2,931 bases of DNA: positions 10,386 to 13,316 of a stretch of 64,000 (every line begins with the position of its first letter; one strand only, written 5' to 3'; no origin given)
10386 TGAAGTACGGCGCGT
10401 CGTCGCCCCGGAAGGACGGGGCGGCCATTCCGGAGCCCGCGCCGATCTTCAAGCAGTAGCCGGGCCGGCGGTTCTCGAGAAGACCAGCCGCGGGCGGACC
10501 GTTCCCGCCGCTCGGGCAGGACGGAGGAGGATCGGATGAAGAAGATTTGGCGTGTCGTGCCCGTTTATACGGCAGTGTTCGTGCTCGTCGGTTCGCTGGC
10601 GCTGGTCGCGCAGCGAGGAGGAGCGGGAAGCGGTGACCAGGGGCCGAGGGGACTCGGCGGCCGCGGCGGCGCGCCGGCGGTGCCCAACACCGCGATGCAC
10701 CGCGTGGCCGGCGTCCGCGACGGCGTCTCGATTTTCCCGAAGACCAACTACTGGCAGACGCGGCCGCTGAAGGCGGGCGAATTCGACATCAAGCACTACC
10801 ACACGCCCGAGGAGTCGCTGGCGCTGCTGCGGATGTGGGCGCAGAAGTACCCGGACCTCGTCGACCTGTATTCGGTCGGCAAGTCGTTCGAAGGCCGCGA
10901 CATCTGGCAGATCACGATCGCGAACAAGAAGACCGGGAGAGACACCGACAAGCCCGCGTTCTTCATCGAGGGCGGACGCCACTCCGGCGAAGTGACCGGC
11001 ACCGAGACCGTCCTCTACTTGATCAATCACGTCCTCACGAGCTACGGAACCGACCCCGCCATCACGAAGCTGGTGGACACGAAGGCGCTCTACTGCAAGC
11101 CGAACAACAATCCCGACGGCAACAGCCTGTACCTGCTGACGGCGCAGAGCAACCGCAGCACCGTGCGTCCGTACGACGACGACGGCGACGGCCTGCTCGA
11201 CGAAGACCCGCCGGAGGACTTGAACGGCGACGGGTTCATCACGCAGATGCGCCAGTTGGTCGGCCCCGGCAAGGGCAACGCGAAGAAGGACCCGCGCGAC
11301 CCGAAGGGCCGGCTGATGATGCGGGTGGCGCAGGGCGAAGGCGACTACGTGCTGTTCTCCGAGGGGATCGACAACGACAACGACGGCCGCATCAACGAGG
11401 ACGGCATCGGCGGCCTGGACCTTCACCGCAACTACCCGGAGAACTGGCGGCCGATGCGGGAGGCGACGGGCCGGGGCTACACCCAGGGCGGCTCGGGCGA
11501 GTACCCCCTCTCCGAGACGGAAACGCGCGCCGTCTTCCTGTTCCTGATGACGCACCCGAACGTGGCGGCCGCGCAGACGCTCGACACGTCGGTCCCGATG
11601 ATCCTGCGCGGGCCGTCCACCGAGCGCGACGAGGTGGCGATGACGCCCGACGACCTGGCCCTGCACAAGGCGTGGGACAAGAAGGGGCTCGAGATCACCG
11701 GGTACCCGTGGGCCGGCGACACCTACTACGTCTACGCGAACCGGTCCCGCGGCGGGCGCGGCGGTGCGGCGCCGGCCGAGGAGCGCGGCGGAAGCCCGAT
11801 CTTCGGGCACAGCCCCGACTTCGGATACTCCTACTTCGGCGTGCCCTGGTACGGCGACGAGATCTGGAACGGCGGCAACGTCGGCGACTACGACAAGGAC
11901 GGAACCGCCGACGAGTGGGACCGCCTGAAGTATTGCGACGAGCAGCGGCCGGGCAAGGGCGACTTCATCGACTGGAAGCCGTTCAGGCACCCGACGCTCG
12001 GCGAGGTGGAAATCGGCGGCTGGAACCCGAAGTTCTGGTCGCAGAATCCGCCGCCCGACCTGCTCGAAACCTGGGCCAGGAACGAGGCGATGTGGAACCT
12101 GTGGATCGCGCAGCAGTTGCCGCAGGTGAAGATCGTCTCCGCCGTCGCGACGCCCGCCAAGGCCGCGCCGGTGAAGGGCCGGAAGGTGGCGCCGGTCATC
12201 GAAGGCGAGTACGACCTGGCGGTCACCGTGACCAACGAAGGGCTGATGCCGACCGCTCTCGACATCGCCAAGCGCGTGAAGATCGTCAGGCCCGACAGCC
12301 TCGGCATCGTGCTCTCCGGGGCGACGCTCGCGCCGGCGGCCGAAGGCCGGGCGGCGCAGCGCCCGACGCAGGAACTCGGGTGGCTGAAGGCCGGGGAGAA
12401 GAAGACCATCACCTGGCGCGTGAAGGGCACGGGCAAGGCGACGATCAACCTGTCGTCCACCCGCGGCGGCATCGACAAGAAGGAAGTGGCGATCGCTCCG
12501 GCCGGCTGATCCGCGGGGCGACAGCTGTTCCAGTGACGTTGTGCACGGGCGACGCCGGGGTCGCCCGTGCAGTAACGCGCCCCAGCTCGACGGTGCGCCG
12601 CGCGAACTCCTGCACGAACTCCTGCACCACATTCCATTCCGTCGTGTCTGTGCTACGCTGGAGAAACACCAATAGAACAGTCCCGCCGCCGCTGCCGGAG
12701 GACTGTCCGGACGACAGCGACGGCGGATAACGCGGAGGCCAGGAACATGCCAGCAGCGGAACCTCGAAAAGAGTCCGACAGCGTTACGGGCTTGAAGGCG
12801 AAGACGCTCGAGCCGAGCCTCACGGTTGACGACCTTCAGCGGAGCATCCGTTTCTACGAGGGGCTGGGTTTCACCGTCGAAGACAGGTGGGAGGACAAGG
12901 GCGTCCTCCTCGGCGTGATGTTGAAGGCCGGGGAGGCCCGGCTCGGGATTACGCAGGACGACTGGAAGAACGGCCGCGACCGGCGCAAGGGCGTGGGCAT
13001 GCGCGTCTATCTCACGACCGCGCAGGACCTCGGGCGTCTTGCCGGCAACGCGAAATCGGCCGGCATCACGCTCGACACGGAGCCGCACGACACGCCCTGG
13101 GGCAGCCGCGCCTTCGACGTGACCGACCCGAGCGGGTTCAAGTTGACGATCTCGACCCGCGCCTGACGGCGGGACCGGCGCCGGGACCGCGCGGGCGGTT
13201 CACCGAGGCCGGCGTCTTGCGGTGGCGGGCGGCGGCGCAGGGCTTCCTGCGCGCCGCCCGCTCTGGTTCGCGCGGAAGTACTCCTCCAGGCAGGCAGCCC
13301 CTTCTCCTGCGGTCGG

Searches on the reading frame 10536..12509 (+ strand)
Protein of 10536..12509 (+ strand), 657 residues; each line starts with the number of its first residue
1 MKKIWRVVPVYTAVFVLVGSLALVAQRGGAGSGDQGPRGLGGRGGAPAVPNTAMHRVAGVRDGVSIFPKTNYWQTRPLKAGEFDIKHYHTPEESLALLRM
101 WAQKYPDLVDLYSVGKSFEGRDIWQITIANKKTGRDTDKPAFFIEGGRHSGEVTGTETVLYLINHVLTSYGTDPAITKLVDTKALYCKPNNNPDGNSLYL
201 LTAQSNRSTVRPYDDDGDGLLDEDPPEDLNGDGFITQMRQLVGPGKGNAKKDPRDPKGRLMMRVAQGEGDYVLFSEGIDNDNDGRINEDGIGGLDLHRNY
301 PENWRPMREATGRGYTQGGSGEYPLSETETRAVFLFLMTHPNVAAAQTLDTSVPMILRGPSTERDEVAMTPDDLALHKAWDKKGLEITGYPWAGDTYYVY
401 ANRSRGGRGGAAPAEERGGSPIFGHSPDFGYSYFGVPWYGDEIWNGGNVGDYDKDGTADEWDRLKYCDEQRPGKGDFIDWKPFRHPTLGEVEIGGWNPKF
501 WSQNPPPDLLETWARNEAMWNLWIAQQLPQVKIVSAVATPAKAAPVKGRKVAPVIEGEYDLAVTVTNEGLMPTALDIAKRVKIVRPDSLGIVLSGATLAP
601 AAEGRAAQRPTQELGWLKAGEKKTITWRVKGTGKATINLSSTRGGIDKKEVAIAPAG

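Call 42: search_protein_families(library=pfam, proteins=[window:10536-12509:+], max_evalue=0.00001)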
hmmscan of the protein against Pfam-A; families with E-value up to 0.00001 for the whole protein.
window:10536-12509:+ (657 aa): 1 family
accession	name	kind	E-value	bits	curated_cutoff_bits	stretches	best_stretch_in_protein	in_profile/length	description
PF00246.29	Peptidase_M14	-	9e-35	121.1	21.6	1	96-365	3-197/286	Zinc carboxypeptidase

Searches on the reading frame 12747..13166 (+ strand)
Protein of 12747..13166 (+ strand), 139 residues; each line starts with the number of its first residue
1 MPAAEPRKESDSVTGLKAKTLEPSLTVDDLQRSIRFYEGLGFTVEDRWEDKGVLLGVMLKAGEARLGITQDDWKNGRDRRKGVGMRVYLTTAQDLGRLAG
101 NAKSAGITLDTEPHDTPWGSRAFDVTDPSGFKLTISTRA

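Call 43: search_protein_families(library=pfam, proteins=[window:12747-13166:+], max_evalue=0.00001)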
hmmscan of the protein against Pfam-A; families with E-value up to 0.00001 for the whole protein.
window:12747-13166:+ (139 aa): 1 family
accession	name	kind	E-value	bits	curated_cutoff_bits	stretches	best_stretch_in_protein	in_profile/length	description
PF00903.31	Glyoxalase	-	1e-15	58.6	20.6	1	25-133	7-119/121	Glyoxalase/Bleomycin resistance protein/Dioxygenase superfamily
